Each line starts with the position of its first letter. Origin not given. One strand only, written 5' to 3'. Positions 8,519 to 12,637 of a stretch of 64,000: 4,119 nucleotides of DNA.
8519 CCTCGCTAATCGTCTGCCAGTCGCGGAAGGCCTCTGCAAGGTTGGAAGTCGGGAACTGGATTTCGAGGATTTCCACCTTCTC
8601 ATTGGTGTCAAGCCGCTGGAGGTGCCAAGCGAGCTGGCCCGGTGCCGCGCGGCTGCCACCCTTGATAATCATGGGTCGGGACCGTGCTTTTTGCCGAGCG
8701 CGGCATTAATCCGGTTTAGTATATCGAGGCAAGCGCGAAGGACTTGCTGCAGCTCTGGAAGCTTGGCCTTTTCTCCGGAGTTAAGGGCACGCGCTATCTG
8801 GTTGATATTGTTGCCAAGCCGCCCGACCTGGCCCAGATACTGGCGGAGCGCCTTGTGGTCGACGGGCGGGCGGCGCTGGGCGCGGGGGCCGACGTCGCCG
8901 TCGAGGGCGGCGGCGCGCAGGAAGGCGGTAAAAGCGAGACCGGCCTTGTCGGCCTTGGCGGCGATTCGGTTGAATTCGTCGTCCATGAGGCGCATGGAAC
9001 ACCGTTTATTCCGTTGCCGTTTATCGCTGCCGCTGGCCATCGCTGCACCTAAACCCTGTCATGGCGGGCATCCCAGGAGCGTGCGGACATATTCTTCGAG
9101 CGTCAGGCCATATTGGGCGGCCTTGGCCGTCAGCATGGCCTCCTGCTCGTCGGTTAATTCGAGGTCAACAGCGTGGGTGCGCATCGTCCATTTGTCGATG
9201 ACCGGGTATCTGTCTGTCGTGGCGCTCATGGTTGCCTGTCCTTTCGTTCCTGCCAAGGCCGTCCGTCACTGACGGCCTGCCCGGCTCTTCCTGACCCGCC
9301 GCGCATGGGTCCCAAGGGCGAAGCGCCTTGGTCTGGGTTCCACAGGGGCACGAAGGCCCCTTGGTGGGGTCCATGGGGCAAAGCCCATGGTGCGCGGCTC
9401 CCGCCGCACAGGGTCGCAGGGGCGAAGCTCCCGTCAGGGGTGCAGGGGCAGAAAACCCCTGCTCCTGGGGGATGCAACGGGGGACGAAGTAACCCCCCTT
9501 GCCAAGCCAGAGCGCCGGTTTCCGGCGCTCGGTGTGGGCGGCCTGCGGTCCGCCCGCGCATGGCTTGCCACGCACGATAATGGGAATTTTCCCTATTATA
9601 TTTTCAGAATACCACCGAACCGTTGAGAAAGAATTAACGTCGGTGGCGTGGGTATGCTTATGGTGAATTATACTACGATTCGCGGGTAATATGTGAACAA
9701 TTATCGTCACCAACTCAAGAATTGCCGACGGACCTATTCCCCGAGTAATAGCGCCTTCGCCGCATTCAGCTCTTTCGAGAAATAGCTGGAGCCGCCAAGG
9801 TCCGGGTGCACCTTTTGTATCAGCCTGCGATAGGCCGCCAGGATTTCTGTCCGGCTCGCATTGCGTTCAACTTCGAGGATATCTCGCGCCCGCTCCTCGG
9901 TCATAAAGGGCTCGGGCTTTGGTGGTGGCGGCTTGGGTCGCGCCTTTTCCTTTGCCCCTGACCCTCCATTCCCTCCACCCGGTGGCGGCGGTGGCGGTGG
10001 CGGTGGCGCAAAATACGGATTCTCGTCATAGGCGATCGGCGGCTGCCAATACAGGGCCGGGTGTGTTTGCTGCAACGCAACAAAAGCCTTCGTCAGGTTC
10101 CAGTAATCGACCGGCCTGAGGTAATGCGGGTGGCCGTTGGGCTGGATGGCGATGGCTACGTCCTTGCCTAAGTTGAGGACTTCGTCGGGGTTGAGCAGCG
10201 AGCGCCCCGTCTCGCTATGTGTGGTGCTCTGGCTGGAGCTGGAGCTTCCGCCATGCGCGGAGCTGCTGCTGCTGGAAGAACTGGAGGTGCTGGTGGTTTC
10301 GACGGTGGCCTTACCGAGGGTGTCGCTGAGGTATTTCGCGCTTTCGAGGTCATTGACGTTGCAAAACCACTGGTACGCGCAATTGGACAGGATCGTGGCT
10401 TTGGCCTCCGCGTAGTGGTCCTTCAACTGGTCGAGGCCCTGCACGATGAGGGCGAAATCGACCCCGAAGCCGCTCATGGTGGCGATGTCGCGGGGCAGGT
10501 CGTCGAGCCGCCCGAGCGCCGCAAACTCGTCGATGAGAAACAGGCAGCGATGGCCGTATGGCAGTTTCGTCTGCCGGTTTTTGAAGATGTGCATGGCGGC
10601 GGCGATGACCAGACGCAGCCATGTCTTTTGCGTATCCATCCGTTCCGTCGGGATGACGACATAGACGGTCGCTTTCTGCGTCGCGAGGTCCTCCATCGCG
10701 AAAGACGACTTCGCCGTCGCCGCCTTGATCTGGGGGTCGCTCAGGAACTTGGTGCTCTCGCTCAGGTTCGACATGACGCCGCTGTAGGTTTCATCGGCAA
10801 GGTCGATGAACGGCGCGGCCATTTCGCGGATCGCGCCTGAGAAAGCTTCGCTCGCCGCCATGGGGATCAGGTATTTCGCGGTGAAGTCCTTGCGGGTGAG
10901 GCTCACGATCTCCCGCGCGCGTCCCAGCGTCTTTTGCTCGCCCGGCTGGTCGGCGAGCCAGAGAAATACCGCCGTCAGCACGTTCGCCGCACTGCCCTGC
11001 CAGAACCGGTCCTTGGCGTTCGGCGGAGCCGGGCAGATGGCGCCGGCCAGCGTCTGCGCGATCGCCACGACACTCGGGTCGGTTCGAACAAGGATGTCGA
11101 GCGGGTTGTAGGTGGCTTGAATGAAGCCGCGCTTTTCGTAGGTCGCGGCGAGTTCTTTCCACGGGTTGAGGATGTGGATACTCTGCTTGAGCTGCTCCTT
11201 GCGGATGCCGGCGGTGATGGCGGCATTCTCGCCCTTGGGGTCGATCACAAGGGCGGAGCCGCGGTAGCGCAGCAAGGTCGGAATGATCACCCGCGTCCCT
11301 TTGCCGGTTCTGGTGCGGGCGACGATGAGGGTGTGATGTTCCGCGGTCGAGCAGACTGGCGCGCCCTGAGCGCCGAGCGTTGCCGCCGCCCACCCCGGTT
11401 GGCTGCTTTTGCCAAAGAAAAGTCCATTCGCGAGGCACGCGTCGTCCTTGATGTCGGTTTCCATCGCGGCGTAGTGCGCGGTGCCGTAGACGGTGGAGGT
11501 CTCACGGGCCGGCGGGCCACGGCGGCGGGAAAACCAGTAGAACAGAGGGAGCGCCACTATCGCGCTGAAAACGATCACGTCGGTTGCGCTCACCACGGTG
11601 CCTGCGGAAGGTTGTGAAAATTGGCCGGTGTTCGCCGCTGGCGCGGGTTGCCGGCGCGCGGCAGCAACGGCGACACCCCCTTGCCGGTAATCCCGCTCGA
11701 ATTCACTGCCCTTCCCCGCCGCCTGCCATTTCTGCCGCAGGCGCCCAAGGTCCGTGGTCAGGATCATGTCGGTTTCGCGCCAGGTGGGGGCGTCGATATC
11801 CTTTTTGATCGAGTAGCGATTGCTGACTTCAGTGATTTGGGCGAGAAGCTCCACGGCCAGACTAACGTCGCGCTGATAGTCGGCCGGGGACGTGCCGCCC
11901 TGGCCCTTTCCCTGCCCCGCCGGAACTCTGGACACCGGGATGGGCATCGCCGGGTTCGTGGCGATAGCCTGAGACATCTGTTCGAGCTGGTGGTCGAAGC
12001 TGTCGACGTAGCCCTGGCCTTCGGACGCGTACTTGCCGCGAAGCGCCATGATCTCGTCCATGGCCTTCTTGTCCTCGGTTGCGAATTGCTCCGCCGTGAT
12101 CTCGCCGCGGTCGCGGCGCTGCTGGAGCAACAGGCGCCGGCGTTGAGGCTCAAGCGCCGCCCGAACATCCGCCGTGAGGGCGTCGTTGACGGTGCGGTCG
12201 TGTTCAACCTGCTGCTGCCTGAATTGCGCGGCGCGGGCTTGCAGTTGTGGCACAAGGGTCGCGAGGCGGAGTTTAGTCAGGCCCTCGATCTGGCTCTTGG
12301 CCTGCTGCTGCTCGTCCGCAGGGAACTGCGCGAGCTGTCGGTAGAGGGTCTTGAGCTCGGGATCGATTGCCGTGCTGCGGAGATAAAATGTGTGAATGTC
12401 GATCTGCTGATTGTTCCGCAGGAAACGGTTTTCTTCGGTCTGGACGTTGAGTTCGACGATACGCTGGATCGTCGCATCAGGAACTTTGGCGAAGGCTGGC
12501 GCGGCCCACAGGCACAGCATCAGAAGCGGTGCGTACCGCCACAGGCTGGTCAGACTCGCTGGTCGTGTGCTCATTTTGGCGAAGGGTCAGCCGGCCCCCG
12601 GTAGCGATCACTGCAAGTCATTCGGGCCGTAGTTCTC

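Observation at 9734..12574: Type IV coupling protein with an exported ~330-aa N-terminal domain and a C-terminal DnaJ-type J-domain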

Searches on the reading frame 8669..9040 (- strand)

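Call 3: search_protein_families(library=pfam, proteins=[window:8669-9040:-], max_evalue=0.01)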
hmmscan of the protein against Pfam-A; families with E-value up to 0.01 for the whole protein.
window:8669-9040:- (123 aa): 3 families
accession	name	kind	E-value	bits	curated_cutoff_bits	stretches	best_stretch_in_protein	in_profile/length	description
PF21983.2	NikA-like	-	1.2e-16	61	27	1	8-85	1-71/72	Mobilization protein NikA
PF05713.17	MobC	-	8.2e-09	36.2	23.2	1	71-111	3-45/45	Bacterial mobilisation protein (MobC)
PF19514.5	MobC_2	-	0.0021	18.2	27.5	1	7-89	17-101/140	MobC-like protein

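Call 4: search_protein_families(library=ncbifam, proteins=[window:8669-9040:-], max_evalue=0.01)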
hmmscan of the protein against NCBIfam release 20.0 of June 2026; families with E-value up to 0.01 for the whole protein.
window:8669-9040:- (123 aa): 3 families
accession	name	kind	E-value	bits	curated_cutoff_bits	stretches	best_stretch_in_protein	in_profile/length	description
NF041264.1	MobA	equivalog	8.2e-08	32.6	80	1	8-110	1-90/91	plasmid mobilization protein MobA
NF041418.1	MbpA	equivalog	2.7e-05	24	90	1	10-80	1-71/93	mobilization protein MbpA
NF010451.0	PRK13877.1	equivalog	0.0078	16.6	134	0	7-49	9-51/124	conjugal transfer transcriptional regulator TraJ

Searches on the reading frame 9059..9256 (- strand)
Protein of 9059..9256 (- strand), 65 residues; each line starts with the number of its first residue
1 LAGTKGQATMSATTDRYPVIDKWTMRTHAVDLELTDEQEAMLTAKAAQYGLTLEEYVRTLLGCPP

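Call 10: search_protein_families(library=pfam, proteins=[window:9059-9256:-], max_evalue=0.01)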
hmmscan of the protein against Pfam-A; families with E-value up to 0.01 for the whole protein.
window:9059-9256:- (65 aa): 1 family
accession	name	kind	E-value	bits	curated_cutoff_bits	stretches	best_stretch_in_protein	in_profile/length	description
PF21983.2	NikA-like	-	3.7e-05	24.2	27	1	26-60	3-37/72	Mobilization protein NikA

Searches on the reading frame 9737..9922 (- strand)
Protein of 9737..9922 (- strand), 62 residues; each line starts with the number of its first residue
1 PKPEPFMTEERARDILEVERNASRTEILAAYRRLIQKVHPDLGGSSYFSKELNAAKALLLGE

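Call 31: search_solved_structures(query=A2, max_evalue=0.001, show_alignments=2)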
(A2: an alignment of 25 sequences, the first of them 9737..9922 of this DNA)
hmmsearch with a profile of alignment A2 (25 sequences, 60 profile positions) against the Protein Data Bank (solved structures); distinct sequences matched with E-value up to 0.001: 63 (the best 60 are shown).
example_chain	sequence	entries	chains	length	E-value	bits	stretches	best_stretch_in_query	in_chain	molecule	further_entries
2guz_A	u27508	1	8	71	3.9e-15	58.4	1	3-57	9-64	Mitochondrial import inner membrane translocase subunit TIM14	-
5nro_B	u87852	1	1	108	7.7e-11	44.7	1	5-59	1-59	Chaperone protein DnaJ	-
1bqz_A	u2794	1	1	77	1.1e-10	44.2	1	9-59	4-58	DNAJ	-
1bq0_A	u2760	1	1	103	2.7e-10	42.9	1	9-59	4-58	DNAJ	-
1xbl_A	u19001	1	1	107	3.1e-10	42.7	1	9-59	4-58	DNAJ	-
9dyv_A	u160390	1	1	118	4.1e-10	42.3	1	7-58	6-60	Chaperone protein DnaJ 2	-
4j7z_A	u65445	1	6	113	5.4e-10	42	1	9-58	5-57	Chaperone protein DnaJ 2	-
6iws_A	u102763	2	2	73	1.9e-09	40.2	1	5-47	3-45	DnaJ homolog subfamily A member 3, mitochondrial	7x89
6psi_A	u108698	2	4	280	2.8e-09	39.7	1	8-58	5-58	Chaperone protein DnaJ 2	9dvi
2n04_A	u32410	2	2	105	3.1e-09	39.5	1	11-59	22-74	DnaJ homolog subfamily C member 5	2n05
2ctw_A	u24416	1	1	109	3.7e-09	39.3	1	11-59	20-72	DnaJ homolog subfamily C member 5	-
2m6y_A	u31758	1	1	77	7.2e-09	38.4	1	11-41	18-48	DnaJ homolog subfamily A member 1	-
2lo1_A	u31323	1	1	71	7.4e-09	38.3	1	11-41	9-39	DnaJ homolog subfamily A member 1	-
2dn9_A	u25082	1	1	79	9.7e-09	37.9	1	11-44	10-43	DnaJ homolog subfamily A member 3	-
4j80_A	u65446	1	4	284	9.9e-09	37.9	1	8-57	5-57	Chaperone protein DnaJ 2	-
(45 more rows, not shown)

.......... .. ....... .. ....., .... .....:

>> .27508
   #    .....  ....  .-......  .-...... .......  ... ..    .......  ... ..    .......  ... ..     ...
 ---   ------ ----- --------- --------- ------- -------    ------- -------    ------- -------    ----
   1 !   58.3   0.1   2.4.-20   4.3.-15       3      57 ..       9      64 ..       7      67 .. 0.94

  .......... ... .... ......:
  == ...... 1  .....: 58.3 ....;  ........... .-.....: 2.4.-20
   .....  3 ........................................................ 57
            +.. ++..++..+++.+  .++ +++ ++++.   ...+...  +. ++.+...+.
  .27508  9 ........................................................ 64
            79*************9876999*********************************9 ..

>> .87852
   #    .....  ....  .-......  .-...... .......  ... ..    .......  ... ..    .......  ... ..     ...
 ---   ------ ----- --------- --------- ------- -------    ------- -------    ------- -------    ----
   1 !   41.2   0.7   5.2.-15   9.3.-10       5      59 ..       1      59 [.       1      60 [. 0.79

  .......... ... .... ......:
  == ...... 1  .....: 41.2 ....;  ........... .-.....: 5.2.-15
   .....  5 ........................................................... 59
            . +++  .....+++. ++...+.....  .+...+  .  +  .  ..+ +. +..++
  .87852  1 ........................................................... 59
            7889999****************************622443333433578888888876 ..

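Call 53: search_protein_families(library=pfam, proteins=[window:9737-9922:-], max_evalue=1)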
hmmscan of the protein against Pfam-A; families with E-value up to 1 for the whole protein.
window:9737-9922:- (62 aa): 2 families
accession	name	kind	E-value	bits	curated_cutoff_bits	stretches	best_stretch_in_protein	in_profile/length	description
PF00226.36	DnaJ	-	2.1e-08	34.6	27.8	1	14-55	4-49/63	DnaJ domain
PF14687.11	DUF4460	-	0.15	12.6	25.5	1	19-53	2-36/110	Domain of unknown function (DUF4460)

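Call 77: search_protein_representatives(alignment_id=A2)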
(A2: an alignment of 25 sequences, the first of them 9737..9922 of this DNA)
Query: 25 sequences, 60 profile positions. Proteins with E-value up to 0.001 (for the whole library): 59481; up to 1e-10: 4977; up to 1e-30: 1. The best 150 are listed.
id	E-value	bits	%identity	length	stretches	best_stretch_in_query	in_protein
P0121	4.1e-33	128.9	-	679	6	11-57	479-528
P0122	7.1e-28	112.1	-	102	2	8-59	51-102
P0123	7.1e-27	108.9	-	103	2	8-59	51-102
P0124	1.1e-26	108.3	-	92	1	2-60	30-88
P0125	1.1e-25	105.1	-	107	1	1-59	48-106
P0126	2.9e-25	103.7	-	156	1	2-60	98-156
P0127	5.3e-25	102.9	-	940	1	2-60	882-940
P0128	6.6e-25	102.6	-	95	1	2-59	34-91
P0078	1.9e-24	101.1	-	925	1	2-59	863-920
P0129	2.1e-24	101.0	-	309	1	2-59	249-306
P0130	2.9e-24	100.5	-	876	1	2-60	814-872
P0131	4.9e-24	99.8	-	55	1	5-59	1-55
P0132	5.1e-24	99.7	-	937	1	2-59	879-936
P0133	7.8e-24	99.1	-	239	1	2-60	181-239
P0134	7.8e-24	99.1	-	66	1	5-59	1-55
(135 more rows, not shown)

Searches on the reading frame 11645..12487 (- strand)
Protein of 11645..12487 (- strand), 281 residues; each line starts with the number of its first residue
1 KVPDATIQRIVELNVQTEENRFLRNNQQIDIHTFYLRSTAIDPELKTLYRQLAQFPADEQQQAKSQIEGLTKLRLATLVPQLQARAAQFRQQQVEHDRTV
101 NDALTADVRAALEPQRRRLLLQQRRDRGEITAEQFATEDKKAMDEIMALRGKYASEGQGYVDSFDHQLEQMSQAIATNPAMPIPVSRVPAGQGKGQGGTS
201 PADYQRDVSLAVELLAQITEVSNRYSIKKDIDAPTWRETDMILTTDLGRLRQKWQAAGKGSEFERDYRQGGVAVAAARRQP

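Call 53: search_protein_families(library=pfam, proteins=[window:11645-12487:-], max_evalue=1)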
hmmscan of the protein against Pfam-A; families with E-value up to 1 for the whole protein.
window:11645-12487:- (281 aa): 3 families
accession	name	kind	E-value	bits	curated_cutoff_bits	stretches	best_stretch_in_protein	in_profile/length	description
PF09851.14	SHOCT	-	0.0011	19.1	27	1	121-136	6-21/28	Short C-terminal domain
PF05120.17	GvpG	-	0.038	14.6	30.6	1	116-147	35-66/67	Gas vesicle protein G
PF04639.17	Baculo_E56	-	0.37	10.5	28.9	0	61-102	39-80/293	Baculoviral E56 protein, specific to ODV envelope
